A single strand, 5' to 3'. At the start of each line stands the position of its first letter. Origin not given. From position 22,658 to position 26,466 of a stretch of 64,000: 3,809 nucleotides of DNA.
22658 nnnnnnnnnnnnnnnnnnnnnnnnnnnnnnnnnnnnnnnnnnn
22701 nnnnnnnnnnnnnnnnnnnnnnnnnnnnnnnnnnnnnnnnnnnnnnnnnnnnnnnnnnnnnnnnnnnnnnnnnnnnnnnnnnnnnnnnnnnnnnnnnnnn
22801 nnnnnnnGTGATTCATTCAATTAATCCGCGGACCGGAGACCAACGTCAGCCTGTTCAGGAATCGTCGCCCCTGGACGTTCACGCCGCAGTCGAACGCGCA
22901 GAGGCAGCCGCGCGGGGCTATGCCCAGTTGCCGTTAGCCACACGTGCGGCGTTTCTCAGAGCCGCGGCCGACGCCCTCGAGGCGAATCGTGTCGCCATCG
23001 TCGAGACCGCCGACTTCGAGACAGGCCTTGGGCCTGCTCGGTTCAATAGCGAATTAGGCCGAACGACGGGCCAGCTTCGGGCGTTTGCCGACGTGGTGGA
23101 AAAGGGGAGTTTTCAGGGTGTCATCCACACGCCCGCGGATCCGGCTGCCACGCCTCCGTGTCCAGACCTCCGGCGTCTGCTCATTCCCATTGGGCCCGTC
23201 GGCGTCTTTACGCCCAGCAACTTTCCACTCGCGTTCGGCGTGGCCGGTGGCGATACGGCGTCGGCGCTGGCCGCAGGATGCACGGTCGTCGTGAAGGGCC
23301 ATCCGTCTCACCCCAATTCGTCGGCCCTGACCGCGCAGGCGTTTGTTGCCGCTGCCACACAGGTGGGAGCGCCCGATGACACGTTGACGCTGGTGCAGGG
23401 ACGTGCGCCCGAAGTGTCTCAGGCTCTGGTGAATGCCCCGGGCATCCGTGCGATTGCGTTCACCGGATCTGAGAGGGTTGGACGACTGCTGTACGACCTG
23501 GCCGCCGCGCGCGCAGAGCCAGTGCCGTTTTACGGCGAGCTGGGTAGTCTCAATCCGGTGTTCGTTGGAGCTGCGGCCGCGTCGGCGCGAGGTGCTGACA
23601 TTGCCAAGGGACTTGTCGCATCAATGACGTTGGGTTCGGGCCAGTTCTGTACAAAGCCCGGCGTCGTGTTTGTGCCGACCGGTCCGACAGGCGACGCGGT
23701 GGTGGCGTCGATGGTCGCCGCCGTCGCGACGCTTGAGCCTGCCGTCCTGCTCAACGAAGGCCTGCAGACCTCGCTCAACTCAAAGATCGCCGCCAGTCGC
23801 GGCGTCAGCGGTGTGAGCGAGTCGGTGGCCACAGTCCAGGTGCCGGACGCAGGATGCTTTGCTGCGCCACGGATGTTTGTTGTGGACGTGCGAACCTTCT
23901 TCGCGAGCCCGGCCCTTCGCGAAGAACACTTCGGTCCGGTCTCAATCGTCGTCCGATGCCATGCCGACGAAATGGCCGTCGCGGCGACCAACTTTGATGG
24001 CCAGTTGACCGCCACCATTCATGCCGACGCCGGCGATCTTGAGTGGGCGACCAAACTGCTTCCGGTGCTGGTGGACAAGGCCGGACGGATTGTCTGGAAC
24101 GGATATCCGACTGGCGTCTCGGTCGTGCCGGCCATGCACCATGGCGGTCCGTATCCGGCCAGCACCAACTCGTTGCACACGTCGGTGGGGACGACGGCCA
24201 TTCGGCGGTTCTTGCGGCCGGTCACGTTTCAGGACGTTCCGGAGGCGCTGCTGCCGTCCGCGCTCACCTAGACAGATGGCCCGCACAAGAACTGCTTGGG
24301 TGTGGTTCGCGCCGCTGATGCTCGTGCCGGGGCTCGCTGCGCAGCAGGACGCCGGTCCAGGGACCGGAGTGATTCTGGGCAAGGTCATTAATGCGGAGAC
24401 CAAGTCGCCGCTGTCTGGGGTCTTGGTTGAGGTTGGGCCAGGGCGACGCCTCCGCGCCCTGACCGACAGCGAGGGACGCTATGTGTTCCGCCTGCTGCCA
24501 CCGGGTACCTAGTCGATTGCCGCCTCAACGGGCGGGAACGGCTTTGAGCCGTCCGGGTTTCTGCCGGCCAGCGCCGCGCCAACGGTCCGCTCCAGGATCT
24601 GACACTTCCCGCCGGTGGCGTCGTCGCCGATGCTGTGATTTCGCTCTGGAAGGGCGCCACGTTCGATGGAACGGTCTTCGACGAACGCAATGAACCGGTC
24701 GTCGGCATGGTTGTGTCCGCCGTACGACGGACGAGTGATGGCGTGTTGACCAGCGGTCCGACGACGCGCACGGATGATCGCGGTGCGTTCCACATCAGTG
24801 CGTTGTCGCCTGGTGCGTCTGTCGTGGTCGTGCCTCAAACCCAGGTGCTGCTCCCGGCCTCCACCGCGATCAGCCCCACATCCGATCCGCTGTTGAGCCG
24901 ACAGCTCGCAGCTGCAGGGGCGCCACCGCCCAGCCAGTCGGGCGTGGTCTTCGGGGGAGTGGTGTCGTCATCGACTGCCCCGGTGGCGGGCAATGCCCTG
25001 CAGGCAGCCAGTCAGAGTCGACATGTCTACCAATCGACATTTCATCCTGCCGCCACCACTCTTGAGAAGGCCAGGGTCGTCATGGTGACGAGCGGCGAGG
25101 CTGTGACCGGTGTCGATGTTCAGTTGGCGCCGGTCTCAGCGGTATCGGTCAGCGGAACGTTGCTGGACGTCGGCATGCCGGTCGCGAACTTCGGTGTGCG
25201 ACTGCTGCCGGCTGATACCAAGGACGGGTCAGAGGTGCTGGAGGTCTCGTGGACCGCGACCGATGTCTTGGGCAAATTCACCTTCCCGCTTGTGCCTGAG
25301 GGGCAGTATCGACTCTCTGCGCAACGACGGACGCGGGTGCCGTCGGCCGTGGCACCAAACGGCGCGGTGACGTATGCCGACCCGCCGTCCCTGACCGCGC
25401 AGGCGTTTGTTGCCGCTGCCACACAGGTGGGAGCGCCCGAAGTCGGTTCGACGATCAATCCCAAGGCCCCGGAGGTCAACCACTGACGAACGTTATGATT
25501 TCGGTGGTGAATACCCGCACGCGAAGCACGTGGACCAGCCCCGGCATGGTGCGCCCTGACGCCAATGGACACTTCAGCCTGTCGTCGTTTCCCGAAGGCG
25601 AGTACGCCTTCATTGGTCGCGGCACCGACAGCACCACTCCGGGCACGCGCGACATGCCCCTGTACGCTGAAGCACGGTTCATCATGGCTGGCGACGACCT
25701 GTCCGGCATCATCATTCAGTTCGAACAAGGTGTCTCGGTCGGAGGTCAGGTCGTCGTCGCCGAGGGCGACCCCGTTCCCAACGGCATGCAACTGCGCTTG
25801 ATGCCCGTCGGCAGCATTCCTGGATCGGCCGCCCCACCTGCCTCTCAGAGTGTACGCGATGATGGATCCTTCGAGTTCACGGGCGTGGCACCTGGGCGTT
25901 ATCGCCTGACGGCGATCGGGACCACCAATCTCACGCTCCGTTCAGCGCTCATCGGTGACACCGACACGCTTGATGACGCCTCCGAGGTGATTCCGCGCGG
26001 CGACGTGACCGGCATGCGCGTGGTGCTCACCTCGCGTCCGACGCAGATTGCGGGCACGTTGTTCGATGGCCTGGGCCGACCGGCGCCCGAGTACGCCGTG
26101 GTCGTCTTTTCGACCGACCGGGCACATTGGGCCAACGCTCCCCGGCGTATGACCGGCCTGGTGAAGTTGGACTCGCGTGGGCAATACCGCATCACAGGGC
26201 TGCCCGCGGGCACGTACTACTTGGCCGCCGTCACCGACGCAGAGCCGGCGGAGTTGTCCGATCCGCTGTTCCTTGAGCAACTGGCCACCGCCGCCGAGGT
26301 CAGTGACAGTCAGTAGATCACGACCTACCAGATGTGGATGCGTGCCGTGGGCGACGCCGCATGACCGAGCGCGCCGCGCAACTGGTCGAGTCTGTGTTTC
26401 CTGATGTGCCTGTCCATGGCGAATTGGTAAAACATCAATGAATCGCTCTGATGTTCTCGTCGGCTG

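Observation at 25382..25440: A 52-nt perfect copy of an internal ALDH gene segment is inserted 2 kb downstream; excising it with 7 flanking nt restores the host frame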

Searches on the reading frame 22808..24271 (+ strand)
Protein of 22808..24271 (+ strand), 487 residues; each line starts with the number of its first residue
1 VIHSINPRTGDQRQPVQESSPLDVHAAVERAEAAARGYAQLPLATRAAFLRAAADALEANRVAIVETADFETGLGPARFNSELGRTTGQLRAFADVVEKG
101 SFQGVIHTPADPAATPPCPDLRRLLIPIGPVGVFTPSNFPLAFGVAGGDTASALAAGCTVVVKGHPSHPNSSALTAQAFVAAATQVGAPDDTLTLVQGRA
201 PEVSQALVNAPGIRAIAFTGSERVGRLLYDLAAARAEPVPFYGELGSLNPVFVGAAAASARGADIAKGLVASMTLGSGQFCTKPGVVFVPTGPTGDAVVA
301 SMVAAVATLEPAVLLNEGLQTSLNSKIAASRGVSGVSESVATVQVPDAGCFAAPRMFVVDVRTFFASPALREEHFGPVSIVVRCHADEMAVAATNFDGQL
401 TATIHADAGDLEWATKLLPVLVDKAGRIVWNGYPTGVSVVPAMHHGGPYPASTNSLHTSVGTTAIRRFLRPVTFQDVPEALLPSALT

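Call 11: search_protein_families(library=pfam, proteins=[window:22808-24271:+], max_evalue=0.01)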
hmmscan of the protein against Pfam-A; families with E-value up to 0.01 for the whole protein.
window:22808-24271:+ (487 aa): 1 family
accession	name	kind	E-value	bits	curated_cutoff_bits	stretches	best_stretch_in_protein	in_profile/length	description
PF00171.27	Aldedh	-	3.3e-55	187.9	23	1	2-447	9-437/461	Aldehyde dehydrogenase family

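Call 12: find_encoding_contigs(protein=window:22808-24271:+, flank=10000, max_places=10)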
Protein window:22808-24271:+ (487 aa): no gene with exactly this product is on record in the collection.

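Call 22: find_related_loci(query=window:22808-24271:+, collection=genome_contigs, flank=10000)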
Query window:22808-24271:+ (487 aa) in genome_contigs; peptide patterns used: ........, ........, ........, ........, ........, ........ (x = any residue, [..] = any of these).
600 stretches matched a pattern (row limit reached: there are more); 542 encode a relative of the query (tblastn E <= 1e-3); the best 80 are kept; 80 distinct loci.
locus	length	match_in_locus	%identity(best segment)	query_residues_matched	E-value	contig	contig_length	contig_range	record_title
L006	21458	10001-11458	62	1-486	2e-175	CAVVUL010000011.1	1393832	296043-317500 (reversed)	MAG: uncultured Acidobacteriota bacterium isolate MFD02979.bin.2.72 genome assembly, contig: contig_68130, whole genome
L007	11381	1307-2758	55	4-486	3e-144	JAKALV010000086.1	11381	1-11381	MAG: Acidobacteria bacterium isolate WY5.bin136 NODE_9899_length_11381_cov_2.324596, whole genome shotgun sequence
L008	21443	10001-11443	49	2-486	1e-127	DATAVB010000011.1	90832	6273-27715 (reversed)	MAG TPA_asm: Mycobacteriales bacterium isolate SMAG_U5588 k141_2614269, whole genome shotgun sequence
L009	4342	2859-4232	48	34-486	4e-127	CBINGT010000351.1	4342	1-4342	MAG TPA_asm: uncultured Anaerolineae bacterium isolate SRR16817034_concoct_75 genome assembly, contig: ERZ27393559.9125,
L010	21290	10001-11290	51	46-486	1e-122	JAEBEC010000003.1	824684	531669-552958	UNVERIFIED_CONTAM: Kribbella sp. cmx-5-2 cmx-5-2_NODE_3_length_824684_cov_26.209734, whole genome shotgun sequence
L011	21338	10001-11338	51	42-486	4e-122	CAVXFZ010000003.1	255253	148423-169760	MAG: uncultured Actinomycetes bacterium isolate MFD02416.bin.3.361 genome assembly, contig: contig_102732, whole genome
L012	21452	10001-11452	49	2-487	6e-121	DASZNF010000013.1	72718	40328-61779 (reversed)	MAG TPA_asm: Pseudonocardiaceae bacterium isolate SMAG_U5911 k141_1397150, whole genome shotgun sequence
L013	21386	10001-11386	47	22-486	2e-120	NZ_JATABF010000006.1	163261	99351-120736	Vibrio sp. M260121 M260121_6, whole genome shotgun sequence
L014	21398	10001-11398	46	20-486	1e-120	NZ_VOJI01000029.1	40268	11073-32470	Puniceibacterium confluentis strain JSSK-17 52765_scaffold29, whole genome shotgun sequence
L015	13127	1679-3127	49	2-486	1e-120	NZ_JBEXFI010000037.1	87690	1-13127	Streptomyces sp. NPDC005389 NPDC005389_290_G5.ctg-0037, whole genome shotgun sequence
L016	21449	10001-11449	49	2-487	2e-120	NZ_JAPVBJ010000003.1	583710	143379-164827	Modestobacter sp. VKM Ac-2984 n3, whole genome shotgun sequence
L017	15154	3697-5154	49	2-486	4e-120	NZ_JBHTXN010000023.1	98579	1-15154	Streptomyces sp. NPDC056670 NPDC056670_T14_B5.ctg-0023, whole genome shotgun sequence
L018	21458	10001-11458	49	2-486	6e-120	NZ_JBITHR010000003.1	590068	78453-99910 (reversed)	Streptomyces sp. NPDC050485 NPDC050485_58_D5.ctg-0003, whole genome shotgun sequence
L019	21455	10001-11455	47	2-486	1e-119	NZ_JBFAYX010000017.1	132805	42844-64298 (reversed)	Streptomyces sp. NPDC051742 NPDC051742_64_H5.ctg-0017, whole genome shotgun sequence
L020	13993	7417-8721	53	44-486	2e-119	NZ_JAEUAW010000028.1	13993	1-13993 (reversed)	Microbacterium jejuense strain HU14 NODE_HU14_28, whole genome shotgun sequence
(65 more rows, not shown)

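Call 25: find_homologous_proteins(query=window:22808-24271:+, max_evalue=1e-100)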
Query window:22808-24271:+ (487 aa): 7031 proteins with E <= 1e-100 among 8000 candidates; the best 120 are listed.
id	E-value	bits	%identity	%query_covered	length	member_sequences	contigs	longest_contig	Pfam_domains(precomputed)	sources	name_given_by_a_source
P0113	0.0e+0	1052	100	100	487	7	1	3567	PF00171.28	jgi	jgi:acyl-CoA reductase-like NAD-dependent aldehyde dehydrogenase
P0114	1.4e-238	810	78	100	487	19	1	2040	PF00171.28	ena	-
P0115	9.6e-238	808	78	100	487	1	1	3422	PF00171.28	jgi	jgi:acyl-CoA reductase-like NAD-dependent aldehyde dehydrogenase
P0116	2.0e-237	807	78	100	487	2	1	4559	PF00171.28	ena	-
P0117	4.9e-237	805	78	100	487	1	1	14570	PF00171.28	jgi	jgi:acyl-CoA reductase-like NAD-dependent aldehyde dehydrogenase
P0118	5.3e-234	795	76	100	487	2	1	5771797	PF00171.28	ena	-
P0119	1.1e-232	791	76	100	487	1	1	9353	PF00171.28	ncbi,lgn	-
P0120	4.8e-232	789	76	100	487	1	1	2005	PF00171.28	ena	-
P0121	3.1e-229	780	74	100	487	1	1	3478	PF00171.28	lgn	-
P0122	4.9e-229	779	75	100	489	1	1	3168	PF00171.28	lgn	-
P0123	1.9e-228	777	75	100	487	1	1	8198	PF00171.28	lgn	-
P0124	5.2e-228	776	74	100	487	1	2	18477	PF00171.28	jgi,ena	jgi:NADP-dependent aldehyde dehydrogenase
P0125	6.6e-228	775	73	100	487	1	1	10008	PF00171.28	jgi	jgi:acyl-CoA reductase-like NAD-dependent aldehyde dehydrogenase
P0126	2.2e-227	773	74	100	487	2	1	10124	PF00171.28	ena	-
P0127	1.4e-226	771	73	100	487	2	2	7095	PF00171.28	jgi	jgi:acyl-CoA reductase-like NAD-dependent aldehyde dehydrogenase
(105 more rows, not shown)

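Call 26: find_encoding_contigs(protein=P0117, flank=10000, max_places=3)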
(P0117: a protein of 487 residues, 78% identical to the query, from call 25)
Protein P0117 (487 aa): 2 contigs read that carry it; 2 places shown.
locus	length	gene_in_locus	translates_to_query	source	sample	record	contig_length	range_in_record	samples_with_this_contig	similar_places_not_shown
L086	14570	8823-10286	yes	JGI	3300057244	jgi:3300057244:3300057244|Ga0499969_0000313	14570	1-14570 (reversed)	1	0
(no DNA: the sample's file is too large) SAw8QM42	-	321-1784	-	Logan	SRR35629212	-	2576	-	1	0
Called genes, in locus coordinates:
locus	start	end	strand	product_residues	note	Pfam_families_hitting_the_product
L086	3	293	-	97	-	?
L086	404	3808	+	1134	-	PF24316:Tli3 (faint), PF25852:DUF6242_C (faint), PF02012:BNR (faint), PF13088:BNR_2 (faint), PF15902:Sortilin-Vps10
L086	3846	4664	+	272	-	PF02230:Abhydrolase_2 (weak)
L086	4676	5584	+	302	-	-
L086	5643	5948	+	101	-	PF07676:PD40 (weak)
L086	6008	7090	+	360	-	PF00248:Aldo_ket_red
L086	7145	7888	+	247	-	PF00106:adh_short, PF13561:adh_short_C2, PF08659:KR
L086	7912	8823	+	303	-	-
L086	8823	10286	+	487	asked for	PF00171:Aldedh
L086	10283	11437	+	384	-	PF02746:MR_MLE_N, PF13378:MR_MLE_C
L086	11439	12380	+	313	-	PF08450:SGL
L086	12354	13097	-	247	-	PF01061:ABC2_membrane, PF12698:ABC2_membrane_3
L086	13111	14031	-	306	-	PF00005:ABC_tran, PF02463:SMC_N (faint), PF13304:AAA_21, PF13732:DrrA1-3_C (weak)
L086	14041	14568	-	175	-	PF00657:Lipase_GDSL, PF13472:Lipase_GDSL_2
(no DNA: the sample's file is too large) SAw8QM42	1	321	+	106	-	?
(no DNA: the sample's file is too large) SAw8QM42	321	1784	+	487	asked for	PF00171:Aldedh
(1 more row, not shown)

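Call 27: find_encoding_contigs(protein=P0118, flank=10000, max_places=3)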
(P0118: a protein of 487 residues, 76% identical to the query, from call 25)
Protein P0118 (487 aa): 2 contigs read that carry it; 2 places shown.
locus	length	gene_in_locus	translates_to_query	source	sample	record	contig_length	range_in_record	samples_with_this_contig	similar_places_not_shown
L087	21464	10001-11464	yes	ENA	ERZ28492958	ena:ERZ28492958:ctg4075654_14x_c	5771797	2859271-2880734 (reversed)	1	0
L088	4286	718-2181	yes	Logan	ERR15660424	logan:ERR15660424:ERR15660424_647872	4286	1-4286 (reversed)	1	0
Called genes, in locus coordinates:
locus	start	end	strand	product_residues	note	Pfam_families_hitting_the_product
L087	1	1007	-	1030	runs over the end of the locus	PF03993:DUF349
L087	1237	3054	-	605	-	PF08439:Peptidase_M3_N, PF01432:Peptidase_M3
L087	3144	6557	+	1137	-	PF02012:BNR (faint), PF15902:Sortilin-Vps10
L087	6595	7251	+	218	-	PF02230:Abhydrolase_2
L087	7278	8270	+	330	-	PF00248:Aldo_ket_red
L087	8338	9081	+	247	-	PF00106:adh_short, PF23441:SDR (faint), PF13561:adh_short_C2, PF08659:KR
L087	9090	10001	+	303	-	-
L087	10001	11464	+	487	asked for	PF00171:Aldedh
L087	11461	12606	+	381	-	PF02746:MR_MLE_N, PF13378:MR_MLE_C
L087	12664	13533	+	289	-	PF08450:SGL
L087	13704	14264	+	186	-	PF09411:PagL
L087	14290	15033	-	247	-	PF01061:ABC2_membrane, PF12698:ABC2_membrane_3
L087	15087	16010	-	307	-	PF00005:ABC_tran, PF02463:SMC_N (faint), PF13304:AAA_21, PF13732:DrrA1-3_C (weak)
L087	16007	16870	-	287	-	PF00657:Lipase_GDSL, PF13472:Lipase_GDSL_2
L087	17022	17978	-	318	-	PF02494:HYR (weak), PF00657:Lipase_GDSL, PF13472:Lipase_GDSL_2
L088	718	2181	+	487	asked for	PF00171:Aldedh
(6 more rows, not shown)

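Call 56: find_encoding_contigs(protein=P0238, flank=3000, max_places=5)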
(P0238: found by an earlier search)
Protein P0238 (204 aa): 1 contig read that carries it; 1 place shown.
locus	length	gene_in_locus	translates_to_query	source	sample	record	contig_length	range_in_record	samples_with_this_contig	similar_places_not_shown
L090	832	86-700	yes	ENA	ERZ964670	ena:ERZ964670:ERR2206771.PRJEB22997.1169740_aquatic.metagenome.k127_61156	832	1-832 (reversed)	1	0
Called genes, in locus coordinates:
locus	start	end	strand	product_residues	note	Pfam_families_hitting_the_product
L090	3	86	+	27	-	?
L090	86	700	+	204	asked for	PF00171:Aldedh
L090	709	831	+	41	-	?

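Call 60: search_protein_families(library=ncbifam, proteins=[window:22808-24271:+], max_evalue=1)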
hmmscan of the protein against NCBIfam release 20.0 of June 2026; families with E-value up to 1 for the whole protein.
window:22808-24271:+ (487 aa): 42 families (the best 25 are shown)
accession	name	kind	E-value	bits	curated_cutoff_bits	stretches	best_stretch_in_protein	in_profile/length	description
NF006916.0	PRK09407.1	equivalog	8.8e-34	117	521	1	5-395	39-417/526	succinic semialdehyde dehydrogenase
TIGR01780.1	SSADH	subfamily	8e-31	107.4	646.35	1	5-395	2-380/448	succinate-semialdehyde dehydrogenase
NF010000.0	PRK13473.1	subfamily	1.4e-30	106.4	615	1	5-395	22-400/475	aminobutyraldehyde dehydrogenase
NF042993.1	AlphKGSA_gudD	equivalog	2.4e-30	105.7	770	1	3-309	22-310/481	alpha-ketoglutaric semialdehyde dehydrogenase GucD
NF008869.0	PRK11904.1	equivalog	4.8e-30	104.1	747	1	15-392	579-946/1042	bifunctional proline dehydrogenase/L-glutamate gamma-semialdehyde dehydrogenase PutA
NF052305.1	DioxValDhHalo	equivalog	1.3e-29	103.4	750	1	15-404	36-416/483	2,5-dioxovalerate dehydrogenase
NF006992.0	PRK09457.1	subfamily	2.2e-28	99.2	514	1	2-438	17-437/487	succinylglutamate-semialdehyde dehydrogenase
TIGR02299.1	HpaE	equivalog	1.1e-27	96.7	638.35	1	3-289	19-286/488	5-carboxymethyl-2-hydroxymuconate semialdehyde dehydrogenase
TIGR03240.1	arg_catab_astD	equivalog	1.4e-26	93.4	579.3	1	2-439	15-436/484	succinylglutamate-semialdehyde dehydrogenase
TIGR03216.1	OH_muco_semi_DH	equivalog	2.1e-26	92.6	693.25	1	3-404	17-417/481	2-hydroxymuconic semialdehyde dehydrogenase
TIGR01238.1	D1pyr5carbox3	equivalog_domain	7.6e-26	90.7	485.2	1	16-405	68-439/500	L-glutamate gamma-semialdehyde dehydrogenase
NF045735.1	PaDhStyDPseudo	equivalog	4.8e-25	88.2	850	1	5-447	23-455/483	phenylacetaldehyde dehydrogenase StyD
TIGR01804.1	BADH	equivalog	4.3e-23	81.5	668.6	1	2-291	15-286/467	betaine-aldehyde dehydrogenase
NF045736.1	PaDhStyDRhodo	equivalog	3e-22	78.8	800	1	3-433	21-440/479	phenylacetaldehyde dehydrogenase StyD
NF002852.0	PRK03137.1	subfamily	4.9e-21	75.1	648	1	2-407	52-451/514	L-glutamate gamma-semialdehyde dehydrogenase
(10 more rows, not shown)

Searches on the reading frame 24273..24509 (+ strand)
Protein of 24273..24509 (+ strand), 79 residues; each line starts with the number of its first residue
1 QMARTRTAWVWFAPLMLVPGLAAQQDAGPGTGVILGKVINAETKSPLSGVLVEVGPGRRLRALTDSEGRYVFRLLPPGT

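Call 11: search_protein_families(library=pfam, proteins=[window:24273-24509:+], max_evalue=0.01)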
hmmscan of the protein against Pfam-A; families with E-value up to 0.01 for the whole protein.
window:24273-24509:+ (79 aa): 2 families
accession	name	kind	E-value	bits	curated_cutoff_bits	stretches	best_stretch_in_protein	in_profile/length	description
PF13620.12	CarboxypepD_reg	-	6.4e-08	33.3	32.3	1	34-79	2-49/82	Carboxypeptidase regulatory-like domain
PF13715.12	CarbopepD_reg_2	-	2.6e-05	24.6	32.2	1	35-79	2-45/88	CarboxypepD_reg-like domain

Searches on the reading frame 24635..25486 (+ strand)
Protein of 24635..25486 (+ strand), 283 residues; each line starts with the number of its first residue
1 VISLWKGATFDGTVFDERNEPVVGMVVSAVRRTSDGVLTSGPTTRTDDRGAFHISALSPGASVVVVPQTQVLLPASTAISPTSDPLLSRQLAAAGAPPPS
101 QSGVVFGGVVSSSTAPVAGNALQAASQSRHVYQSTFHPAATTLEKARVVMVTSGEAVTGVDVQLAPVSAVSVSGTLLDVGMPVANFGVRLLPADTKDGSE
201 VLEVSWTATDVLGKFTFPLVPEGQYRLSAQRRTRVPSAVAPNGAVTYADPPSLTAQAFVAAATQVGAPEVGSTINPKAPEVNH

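Call 11: search_protein_families(library=pfam, proteins=[window:24635-25486:+], max_evalue=0.01)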
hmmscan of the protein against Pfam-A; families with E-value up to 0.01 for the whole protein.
window:24635-25486:+ (283 aa): 7 families
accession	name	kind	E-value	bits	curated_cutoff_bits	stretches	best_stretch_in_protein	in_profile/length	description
PF13620.12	CarboxypepD_reg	-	2.1e-13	50.8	32.3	2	11-66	3-54/82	Carboxypeptidase regulatory-like domain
PF20598.4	DUF6795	-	3.8e-05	24.4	27.4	0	172-221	1-47/103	Domain of unknown function (DUF6795)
PF17210.9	SdrD_B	-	3.8e-05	24.3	29.7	0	5-68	8-66/112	SdrD B-like domain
PF13715.12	CarbopepD_reg_2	-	7.2e-05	23.2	32.2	0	11-66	2-50/88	CarboxypepD_reg-like domain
PF10670.15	DUF4198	-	0.00013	22.6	34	0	172-231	149-207/209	Domain of unknown function (DUF4198)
PF14686.12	fn3_3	-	0.00022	21.4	24.4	0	206-229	28-51/75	Polysaccharide lyase family 4, domain II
PF23193.1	NOMO_3rd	-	0.0067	16.9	27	0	200-233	55-88/120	NOMO third transthyretin-like domain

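Call 35: find_related_loci(query=window:24635-25393:+, collection=metagenome_contigs, flank=6000)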
Query window:24635-25393:+ (253 aa) in metagenome_contigs; peptide patterns used: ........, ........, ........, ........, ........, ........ (x = any residue, [..] = any of these).
299 stretches matched a pattern, but none encodes a relative of the query by tblastn (E <= 1e-3).

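Call 36: find_encoding_contigs(protein=window:24635-25486:+, flank=3000, max_places=10)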
Protein window:24635-25486:+ (283 aa): no gene with exactly this product is on record in the collection.

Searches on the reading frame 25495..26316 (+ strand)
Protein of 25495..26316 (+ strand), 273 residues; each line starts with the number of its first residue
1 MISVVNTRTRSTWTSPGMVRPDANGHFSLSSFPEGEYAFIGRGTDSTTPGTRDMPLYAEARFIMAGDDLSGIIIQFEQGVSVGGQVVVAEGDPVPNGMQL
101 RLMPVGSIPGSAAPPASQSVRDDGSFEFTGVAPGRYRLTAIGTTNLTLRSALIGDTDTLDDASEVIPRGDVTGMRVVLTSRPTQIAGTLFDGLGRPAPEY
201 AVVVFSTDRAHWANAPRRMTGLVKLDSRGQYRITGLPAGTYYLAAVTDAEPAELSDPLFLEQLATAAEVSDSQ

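Call 11: search_protein_families(library=pfam, proteins=[window:25495-26316:+], max_evalue=0.01)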
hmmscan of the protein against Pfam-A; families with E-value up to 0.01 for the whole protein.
window:25495-26316:+ (273 aa): 8 families
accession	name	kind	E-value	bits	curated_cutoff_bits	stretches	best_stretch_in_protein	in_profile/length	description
PF13620.12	CarboxypepD_reg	-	4.4e-12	46.6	32.3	1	184-245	1-54/82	Carboxypeptidase regulatory-like domain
PF17210.9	SdrD_B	-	9.9e-07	29.4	29.7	0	121-162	45-86/112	SdrD B-like domain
PF14686.12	fn3_3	-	2.6e-06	27.5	24.4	0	121-140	32-51/75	Polysaccharide lyase family 4, domain II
PF09430.16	EMC7_beta-sandw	-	1.1e-05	26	26.6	0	115-140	20-45/122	ER membrane protein complex subunit 7, beta-sandwich domain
PF13715.12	CarbopepD_reg_2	-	0.0008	19.8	32.2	0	21-39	30-48/88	CarboxypepD_reg-like domain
PF17802.7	SpaA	-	0.00094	19.7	23.1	0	224-243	37-56/91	Prealbumin-like fold domain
PF10670.15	DUF4198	-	0.001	19.7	34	0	194-247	157-207/209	Domain of unknown function (DUF4198)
PF23193.1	NOMO_3rd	-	0.0034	17.8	27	0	20-41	63-84/120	NOMO third transthyretin-like domain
